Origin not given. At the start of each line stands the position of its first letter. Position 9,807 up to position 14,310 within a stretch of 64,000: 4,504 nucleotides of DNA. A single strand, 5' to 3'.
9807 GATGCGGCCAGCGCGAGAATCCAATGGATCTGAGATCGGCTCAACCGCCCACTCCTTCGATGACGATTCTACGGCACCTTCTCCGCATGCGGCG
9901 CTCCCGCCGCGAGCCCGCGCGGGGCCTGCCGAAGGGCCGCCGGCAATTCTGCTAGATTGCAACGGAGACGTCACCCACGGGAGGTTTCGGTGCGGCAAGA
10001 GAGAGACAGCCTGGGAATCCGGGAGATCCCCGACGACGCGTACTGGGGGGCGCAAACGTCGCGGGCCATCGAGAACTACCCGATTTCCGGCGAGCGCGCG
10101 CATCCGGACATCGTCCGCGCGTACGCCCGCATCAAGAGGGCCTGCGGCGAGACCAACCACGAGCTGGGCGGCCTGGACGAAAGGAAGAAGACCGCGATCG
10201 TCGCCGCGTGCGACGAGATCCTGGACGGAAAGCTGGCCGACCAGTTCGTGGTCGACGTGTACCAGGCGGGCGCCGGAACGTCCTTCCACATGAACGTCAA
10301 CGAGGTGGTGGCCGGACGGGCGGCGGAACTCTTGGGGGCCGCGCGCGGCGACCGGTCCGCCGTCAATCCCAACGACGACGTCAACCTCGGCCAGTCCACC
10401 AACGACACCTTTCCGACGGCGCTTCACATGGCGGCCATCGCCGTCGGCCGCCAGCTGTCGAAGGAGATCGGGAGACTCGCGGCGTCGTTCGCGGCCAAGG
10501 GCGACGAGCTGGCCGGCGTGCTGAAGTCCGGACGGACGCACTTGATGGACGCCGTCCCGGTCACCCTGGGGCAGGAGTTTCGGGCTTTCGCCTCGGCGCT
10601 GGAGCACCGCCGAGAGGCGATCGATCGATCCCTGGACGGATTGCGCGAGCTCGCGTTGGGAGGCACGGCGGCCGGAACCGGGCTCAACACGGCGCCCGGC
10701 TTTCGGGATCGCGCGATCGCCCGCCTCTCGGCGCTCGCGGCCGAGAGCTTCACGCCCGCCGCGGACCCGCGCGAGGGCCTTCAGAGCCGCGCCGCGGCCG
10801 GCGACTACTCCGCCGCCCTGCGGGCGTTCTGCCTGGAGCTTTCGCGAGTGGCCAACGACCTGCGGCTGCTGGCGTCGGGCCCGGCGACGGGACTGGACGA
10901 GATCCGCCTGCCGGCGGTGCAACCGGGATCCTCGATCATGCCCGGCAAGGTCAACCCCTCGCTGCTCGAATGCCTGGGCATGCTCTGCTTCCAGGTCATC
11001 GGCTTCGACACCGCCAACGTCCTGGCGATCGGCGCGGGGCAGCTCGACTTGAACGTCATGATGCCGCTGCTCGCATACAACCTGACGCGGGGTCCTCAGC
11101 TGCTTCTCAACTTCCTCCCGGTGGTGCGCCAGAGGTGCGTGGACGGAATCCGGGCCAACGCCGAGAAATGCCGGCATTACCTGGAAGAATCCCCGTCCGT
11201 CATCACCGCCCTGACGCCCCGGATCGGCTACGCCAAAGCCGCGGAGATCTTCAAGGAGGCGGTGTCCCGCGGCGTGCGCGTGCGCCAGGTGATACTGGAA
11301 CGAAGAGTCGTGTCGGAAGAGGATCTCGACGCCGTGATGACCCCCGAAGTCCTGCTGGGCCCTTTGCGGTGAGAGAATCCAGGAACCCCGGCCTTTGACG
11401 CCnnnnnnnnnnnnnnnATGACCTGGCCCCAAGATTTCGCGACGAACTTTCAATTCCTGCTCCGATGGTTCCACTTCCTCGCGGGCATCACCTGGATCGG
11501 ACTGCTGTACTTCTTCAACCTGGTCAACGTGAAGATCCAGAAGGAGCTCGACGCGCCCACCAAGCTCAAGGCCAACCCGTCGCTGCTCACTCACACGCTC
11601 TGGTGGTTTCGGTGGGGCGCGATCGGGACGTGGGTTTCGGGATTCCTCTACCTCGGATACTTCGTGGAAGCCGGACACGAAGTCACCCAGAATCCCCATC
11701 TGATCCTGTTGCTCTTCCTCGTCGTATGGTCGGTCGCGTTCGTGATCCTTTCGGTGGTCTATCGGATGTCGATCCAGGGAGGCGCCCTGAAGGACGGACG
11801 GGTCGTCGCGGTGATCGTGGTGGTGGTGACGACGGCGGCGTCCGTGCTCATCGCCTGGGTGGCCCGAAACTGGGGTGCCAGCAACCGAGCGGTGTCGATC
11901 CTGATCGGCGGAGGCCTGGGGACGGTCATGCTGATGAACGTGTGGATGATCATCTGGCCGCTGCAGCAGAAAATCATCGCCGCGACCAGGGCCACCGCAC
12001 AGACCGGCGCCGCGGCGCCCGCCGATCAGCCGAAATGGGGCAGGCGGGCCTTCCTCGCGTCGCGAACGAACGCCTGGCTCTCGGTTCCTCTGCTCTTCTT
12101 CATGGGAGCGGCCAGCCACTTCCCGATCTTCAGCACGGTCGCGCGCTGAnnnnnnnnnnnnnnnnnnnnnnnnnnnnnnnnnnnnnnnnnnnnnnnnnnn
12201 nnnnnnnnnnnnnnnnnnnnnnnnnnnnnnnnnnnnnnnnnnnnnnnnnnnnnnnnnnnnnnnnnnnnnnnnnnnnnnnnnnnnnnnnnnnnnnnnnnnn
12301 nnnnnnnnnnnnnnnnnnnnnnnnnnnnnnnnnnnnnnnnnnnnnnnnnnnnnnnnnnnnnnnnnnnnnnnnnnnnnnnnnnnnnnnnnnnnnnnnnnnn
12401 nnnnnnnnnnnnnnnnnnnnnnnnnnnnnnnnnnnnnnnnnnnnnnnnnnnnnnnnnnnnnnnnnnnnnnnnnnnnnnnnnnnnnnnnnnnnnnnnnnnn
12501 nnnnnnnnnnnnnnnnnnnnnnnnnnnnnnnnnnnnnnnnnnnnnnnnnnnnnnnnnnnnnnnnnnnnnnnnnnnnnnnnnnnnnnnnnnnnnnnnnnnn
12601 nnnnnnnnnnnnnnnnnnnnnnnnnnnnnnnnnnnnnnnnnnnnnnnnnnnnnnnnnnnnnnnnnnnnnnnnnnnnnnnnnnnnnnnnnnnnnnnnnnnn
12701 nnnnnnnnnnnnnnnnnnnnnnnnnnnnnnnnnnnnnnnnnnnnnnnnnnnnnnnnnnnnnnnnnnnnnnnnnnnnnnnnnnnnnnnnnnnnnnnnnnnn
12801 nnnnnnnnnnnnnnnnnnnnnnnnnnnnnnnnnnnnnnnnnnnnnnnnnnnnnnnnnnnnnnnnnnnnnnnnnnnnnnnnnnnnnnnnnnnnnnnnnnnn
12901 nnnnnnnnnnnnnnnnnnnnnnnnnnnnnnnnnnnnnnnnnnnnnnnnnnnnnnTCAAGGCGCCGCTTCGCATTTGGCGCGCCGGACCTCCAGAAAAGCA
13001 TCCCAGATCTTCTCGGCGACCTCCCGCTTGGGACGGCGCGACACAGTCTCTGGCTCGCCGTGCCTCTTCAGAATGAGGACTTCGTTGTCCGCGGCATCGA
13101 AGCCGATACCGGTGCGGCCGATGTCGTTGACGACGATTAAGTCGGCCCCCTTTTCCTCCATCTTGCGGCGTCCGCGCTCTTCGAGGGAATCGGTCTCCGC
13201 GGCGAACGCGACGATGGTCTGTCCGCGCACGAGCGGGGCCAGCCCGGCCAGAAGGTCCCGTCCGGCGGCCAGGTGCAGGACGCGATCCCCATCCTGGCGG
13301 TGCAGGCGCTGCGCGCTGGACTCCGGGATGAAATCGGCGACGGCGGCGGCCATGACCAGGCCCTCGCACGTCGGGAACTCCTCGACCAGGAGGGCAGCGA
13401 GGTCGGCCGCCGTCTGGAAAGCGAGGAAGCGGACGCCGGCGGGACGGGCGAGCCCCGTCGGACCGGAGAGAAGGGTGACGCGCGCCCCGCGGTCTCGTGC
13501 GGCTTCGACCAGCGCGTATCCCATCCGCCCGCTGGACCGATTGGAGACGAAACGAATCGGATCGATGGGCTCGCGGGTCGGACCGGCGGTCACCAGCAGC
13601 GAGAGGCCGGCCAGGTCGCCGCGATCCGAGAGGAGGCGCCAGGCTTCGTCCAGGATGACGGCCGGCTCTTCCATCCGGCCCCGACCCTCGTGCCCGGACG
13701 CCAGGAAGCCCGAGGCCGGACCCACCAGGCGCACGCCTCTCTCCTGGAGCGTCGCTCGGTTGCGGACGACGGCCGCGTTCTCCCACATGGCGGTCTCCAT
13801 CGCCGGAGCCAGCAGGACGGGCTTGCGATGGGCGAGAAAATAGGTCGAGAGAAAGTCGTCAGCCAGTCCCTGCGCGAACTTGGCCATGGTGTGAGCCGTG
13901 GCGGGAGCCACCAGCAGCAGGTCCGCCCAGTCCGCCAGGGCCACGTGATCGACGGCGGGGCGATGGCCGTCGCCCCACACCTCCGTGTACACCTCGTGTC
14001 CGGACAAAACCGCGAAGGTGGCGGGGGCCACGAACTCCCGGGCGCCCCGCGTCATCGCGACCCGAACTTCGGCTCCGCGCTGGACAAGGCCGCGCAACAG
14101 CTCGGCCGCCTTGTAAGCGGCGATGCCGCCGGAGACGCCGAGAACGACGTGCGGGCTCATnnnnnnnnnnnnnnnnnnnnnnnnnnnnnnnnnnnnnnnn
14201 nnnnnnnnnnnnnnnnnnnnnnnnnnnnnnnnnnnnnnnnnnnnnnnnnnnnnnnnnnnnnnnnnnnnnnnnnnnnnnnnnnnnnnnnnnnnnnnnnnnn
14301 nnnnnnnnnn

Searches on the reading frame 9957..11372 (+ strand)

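Call 17: search_protein_families(library=pfam, proteins=[window:9957-11372:+])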
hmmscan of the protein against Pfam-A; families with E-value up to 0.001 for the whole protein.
window:9957-11372:+ (471 aa): 2 families
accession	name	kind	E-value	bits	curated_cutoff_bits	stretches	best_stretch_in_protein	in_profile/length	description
PF00206.25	Lyase_1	-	3.1e-83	280.2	27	1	23-349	4-312/312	Lyase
PF10415.14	FumaraseC_C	-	1.6e-16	60.9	32.5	1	416-467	2-53/54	Fumarase C C-terminus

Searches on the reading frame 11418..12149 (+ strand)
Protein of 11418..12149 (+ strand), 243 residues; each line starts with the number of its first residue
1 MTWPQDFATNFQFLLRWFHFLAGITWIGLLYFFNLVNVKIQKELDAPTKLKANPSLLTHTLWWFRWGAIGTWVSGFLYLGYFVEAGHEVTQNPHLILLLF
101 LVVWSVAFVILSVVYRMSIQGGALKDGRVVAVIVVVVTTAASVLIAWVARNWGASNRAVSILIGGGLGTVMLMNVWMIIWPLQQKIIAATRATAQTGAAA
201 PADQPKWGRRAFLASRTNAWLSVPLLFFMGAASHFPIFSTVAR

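Call 8: search_protein_families(library=pfam, proteins=[window:11418-12149:+])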
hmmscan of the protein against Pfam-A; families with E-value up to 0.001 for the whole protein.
window:11418-12149:+ (243 aa): 1 family
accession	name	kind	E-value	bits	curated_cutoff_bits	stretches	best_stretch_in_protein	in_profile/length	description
PF06181.16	Urate_ox_N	-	2.4e-26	93.3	26.9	2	48-238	62-243/295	Urate oxidase N-terminal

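Call 9: search_protein_families(library=ncbifam, proteins=[window:11418-12149:+])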
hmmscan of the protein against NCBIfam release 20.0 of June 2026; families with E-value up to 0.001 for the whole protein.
window:11418-12149:+ (243 aa): 0 families

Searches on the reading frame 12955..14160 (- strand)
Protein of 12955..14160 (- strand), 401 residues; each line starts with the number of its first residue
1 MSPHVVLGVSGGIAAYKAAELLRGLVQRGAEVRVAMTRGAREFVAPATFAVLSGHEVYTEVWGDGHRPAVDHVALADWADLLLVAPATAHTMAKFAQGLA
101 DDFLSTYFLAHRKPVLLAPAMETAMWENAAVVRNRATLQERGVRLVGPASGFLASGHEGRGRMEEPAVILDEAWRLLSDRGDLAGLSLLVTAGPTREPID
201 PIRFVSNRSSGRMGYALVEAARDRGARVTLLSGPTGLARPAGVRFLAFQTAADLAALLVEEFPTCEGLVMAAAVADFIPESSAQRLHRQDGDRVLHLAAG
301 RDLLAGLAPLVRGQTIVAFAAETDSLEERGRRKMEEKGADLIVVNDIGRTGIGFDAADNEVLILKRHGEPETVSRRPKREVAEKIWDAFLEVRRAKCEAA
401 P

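Call 8: search_protein_families(library=pfam, proteins=[window:12955-14160:-])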
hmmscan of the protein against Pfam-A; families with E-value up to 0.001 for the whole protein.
window:12955-14160:- (401 aa): 2 families
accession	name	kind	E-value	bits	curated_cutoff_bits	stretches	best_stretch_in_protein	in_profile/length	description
PF04127.22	DFP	-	1e-55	188.9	22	1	183-364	1-186/186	DNA/pantothenate metabolism flavoprotein C-terminal domain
PF02441.25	Flavoprotein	-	1.1e-30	106.8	22.7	1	4-172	2-157/162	Flavoprotein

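Call 9: search_protein_families(library=ncbifam, proteins=[window:12955-14160:-])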
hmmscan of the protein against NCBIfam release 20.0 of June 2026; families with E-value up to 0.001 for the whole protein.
window:12955-14160:- (401 aa): 7 families
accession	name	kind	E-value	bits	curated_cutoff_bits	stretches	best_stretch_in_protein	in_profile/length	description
TIGR00521.1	coaBC_dfp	equivalog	5.9e-120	400.9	219.7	1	4-388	5-390/392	bifunctional phosphopantothenoylcysteine decarboxylase/phosphopantothenate--cysteine ligase CoaBC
TIGR02113.1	coaC_strep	equivalog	6.2e-42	143.4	261.4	1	4-171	2-171/177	phosphopantothenoylcysteine decarboxylase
NF005231.0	PRK06732.1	equivalog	5.5e-13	49.2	265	1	187-282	2-99/229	phosphopantothenate--cysteine ligase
TIGR02114.1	coaB_strep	equivalog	3.2e-10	40.1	217.2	1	187-291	2-108/228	phosphopantothenate--cysteine ligase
NF033753.1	RiPP_decarbCypD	equivalog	9.3e-08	31.6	215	1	9-142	14-146/182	CypD family RiPP peptide-cysteine decarboxylase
TIGR02700.1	flavo_MJ0208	hypoth_equivalog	0.0002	20.7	251.35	1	56-104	64-111/234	dihydromethanopterin reductase (acceptor)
NF007199.0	PRK09620.1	equivalog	0.00071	19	248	0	185-281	3-104/229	hypothetical protein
